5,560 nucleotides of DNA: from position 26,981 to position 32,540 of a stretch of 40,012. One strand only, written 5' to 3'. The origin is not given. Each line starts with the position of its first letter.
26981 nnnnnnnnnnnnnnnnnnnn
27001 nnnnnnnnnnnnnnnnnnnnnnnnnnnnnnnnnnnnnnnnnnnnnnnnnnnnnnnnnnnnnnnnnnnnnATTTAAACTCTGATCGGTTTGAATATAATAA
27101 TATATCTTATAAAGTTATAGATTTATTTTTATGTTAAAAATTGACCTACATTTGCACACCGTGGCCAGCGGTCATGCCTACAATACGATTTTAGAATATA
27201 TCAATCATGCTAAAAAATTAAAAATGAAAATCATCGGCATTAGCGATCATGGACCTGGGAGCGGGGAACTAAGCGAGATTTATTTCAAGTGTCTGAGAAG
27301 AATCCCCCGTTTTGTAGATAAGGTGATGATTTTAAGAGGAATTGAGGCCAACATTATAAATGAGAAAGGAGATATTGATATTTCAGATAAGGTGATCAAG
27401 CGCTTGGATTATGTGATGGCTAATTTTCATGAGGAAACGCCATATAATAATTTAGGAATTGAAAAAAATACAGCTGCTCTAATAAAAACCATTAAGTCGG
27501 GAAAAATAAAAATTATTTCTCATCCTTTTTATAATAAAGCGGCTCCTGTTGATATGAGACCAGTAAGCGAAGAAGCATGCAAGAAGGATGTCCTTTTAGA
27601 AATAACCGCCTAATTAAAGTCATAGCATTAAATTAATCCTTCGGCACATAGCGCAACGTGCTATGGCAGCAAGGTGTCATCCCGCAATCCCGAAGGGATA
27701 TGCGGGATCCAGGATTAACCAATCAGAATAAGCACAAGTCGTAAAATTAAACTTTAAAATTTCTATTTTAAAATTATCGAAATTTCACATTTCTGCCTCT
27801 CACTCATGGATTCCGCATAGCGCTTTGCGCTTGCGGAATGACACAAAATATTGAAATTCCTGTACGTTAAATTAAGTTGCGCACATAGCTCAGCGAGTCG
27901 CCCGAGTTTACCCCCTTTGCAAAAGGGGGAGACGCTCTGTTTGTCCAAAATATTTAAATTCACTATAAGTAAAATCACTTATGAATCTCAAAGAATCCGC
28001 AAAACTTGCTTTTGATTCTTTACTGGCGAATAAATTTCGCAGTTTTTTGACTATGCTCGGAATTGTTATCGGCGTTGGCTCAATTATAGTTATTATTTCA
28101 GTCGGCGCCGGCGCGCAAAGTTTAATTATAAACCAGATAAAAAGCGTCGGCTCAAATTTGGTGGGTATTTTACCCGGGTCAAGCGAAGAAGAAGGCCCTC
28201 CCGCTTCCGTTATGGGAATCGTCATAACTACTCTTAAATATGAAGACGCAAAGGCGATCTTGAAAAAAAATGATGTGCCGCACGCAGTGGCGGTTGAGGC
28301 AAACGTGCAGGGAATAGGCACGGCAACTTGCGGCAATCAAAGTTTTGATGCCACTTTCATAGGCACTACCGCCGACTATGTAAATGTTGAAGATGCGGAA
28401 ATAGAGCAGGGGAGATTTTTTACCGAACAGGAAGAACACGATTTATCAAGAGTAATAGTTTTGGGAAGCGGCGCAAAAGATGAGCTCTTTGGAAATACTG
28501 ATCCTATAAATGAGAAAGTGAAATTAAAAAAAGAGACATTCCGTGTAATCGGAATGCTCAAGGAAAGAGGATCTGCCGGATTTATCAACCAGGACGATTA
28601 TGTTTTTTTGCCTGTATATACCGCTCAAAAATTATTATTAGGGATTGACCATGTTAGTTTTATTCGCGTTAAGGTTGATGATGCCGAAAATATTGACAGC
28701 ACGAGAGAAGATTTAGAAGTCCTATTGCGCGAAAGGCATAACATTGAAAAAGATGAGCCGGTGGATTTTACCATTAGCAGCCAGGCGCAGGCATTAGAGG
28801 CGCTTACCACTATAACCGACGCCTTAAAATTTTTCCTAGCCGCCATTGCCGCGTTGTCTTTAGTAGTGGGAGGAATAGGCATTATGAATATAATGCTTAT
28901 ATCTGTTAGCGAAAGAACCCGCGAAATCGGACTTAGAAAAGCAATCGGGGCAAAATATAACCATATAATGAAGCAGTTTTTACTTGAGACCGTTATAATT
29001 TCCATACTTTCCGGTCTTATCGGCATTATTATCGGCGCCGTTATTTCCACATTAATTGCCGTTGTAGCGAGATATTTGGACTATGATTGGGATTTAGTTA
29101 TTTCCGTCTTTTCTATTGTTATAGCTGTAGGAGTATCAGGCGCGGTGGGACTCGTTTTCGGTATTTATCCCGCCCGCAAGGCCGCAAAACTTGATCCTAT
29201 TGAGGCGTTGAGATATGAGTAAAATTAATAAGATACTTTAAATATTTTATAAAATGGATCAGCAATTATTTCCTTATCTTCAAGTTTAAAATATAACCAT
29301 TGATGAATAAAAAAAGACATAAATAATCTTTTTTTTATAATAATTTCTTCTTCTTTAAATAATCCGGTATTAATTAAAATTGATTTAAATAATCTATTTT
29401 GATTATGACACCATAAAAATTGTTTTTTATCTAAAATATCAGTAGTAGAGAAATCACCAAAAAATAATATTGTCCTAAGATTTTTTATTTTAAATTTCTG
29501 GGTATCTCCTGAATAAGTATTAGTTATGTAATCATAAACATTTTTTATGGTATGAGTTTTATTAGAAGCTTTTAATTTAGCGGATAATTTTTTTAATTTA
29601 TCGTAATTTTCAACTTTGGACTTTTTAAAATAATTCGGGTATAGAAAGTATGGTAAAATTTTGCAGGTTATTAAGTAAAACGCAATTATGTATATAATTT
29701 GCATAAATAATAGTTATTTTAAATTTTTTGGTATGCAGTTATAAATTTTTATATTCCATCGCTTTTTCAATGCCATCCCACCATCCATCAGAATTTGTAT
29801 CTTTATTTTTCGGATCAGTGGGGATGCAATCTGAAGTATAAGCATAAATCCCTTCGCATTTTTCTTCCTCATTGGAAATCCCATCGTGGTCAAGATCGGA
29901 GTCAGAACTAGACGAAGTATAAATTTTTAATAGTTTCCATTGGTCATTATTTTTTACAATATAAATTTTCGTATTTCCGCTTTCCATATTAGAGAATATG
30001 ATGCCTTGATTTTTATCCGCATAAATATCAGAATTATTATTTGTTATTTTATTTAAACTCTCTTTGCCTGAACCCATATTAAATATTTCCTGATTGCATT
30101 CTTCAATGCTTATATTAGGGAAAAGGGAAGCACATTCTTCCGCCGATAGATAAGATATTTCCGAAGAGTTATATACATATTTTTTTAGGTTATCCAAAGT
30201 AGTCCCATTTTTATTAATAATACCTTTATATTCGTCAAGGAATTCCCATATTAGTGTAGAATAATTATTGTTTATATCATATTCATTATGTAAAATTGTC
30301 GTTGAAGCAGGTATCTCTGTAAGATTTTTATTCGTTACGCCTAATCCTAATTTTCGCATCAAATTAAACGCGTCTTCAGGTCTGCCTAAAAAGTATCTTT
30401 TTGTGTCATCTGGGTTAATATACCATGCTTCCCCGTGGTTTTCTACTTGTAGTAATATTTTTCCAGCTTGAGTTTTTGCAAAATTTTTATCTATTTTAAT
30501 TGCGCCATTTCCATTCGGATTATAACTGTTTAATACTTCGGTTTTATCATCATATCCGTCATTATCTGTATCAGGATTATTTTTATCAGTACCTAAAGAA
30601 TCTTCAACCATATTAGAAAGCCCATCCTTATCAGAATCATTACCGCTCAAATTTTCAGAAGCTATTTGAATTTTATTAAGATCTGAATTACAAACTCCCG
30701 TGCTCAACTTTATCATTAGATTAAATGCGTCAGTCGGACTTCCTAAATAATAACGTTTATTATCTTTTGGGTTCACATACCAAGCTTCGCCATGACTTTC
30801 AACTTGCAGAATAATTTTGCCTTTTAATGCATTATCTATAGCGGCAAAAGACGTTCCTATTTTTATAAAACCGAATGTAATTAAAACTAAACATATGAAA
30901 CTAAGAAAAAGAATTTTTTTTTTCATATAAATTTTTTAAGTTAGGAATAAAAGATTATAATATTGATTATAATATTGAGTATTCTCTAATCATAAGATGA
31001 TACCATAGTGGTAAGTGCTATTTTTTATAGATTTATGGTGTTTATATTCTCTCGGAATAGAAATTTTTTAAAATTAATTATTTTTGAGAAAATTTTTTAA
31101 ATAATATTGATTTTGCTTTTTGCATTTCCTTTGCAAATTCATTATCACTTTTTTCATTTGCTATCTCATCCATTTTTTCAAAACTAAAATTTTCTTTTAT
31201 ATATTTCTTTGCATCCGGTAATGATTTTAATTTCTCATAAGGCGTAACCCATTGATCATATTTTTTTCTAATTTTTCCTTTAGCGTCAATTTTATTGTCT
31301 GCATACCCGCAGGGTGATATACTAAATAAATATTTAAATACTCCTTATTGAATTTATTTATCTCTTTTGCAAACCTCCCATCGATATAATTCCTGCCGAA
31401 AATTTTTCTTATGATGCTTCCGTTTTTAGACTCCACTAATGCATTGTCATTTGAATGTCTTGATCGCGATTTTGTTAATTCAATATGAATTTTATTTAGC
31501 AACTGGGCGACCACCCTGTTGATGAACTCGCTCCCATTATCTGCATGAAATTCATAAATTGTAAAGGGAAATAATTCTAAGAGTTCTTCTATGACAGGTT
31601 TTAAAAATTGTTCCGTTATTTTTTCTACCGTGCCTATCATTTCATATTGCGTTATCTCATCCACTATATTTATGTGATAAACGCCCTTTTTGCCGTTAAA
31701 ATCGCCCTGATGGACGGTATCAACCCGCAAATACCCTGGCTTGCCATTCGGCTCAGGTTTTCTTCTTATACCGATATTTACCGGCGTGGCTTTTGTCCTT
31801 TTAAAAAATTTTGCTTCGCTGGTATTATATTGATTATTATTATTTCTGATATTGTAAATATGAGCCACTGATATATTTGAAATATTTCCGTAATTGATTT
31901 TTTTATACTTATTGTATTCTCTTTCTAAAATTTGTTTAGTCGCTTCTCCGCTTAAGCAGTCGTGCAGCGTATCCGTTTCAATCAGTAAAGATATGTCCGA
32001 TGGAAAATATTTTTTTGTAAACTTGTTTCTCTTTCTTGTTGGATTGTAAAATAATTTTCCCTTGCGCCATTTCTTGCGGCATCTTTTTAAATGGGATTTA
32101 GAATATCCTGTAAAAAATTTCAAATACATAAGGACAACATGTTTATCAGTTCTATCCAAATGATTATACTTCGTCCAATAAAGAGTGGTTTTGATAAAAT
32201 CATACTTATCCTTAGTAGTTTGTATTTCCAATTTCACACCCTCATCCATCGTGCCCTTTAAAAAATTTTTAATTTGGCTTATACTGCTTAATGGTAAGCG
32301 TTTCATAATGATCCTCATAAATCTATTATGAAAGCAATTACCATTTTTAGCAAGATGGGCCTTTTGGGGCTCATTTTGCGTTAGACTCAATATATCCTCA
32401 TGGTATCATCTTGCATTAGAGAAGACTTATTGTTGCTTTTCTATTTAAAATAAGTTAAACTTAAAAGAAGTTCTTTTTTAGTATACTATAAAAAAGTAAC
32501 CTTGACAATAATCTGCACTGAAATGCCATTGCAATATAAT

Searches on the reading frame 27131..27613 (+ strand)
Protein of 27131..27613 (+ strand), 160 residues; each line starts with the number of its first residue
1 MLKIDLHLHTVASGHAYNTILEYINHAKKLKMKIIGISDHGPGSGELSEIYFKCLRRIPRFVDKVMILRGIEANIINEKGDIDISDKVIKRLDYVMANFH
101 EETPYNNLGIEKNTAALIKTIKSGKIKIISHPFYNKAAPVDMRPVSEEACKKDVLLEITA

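Call 29: search_protein_families(library=pfam, proteins=[window:27131-27613:+], max_evalue=0.001)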
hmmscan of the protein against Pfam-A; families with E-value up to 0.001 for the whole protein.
window:27131-27613:+ (160 aa): 1 family
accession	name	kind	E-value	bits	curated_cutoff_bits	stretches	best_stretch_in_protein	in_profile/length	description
PF02811.25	PHP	-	7.4e-10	39.8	26.4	1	5-106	1-74/164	PHP domain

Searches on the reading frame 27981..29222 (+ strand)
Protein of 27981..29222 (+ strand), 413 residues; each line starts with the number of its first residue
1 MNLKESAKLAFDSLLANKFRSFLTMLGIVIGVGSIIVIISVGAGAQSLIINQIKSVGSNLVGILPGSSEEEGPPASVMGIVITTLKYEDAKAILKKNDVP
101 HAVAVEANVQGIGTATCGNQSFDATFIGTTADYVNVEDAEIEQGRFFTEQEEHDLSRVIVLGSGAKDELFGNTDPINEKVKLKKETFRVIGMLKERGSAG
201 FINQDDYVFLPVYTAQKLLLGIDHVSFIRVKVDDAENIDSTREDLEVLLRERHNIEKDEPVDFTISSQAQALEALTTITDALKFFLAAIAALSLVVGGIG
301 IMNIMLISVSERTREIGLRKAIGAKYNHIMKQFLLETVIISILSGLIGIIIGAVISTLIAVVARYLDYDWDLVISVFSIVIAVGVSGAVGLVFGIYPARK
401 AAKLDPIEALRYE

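Call 29: search_protein_families(library=pfam, proteins=[window:27981-29222:+], max_evalue=0.001)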
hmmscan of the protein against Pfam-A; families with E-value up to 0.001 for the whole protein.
window:27981-29222:+ (413 aa): 2 families
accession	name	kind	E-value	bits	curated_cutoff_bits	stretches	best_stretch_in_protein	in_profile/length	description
PF12704.14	MacB_PCD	-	3.3e-44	152.1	27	1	21-246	1-205/207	MacB-like periplasmic core domain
PF02687.27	FtsX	-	2.9e-22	79.4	25.5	1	288-406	2-120/120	FtsX-like permease C-terminal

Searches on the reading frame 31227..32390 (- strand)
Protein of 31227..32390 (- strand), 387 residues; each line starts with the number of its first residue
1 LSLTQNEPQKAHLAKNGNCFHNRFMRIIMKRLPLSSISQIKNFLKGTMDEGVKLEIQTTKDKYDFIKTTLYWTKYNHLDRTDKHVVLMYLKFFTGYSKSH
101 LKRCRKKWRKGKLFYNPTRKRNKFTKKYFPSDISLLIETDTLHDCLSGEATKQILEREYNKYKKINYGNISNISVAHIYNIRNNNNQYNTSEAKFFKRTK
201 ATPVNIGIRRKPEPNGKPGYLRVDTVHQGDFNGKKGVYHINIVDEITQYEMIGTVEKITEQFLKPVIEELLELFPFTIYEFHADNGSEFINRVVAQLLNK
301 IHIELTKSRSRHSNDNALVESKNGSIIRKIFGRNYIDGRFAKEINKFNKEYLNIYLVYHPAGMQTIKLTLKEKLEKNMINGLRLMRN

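Call 6: search_protein_families(library=pfam, proteins=[window:31227-32390:-], max_evalue=0.01)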
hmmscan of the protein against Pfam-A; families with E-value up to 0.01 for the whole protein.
window:31227-32390:- (387 aa): 1 family
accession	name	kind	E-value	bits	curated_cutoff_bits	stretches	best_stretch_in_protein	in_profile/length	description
PF00665.32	rve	-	4.6e-06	27.3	32.6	1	218-312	5-101/102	Integrase core domain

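Call 8: search_protein_families(library=ncbifam, proteins=[window:31227-32390:-], max_evalue=0.1)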
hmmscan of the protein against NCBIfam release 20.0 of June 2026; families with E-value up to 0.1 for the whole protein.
window:31227-32390:- (387 aa): 2 families
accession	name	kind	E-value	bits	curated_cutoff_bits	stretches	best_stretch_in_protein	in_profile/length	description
NF033577.2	transpos_IS481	equivalog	8.1e-13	48.5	224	1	95-335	24-248/284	IS481 family transposase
NF033516.0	transpos_IS3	equivalog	8.9e-10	38.3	160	1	278-355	276-351/369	IS3 family transposase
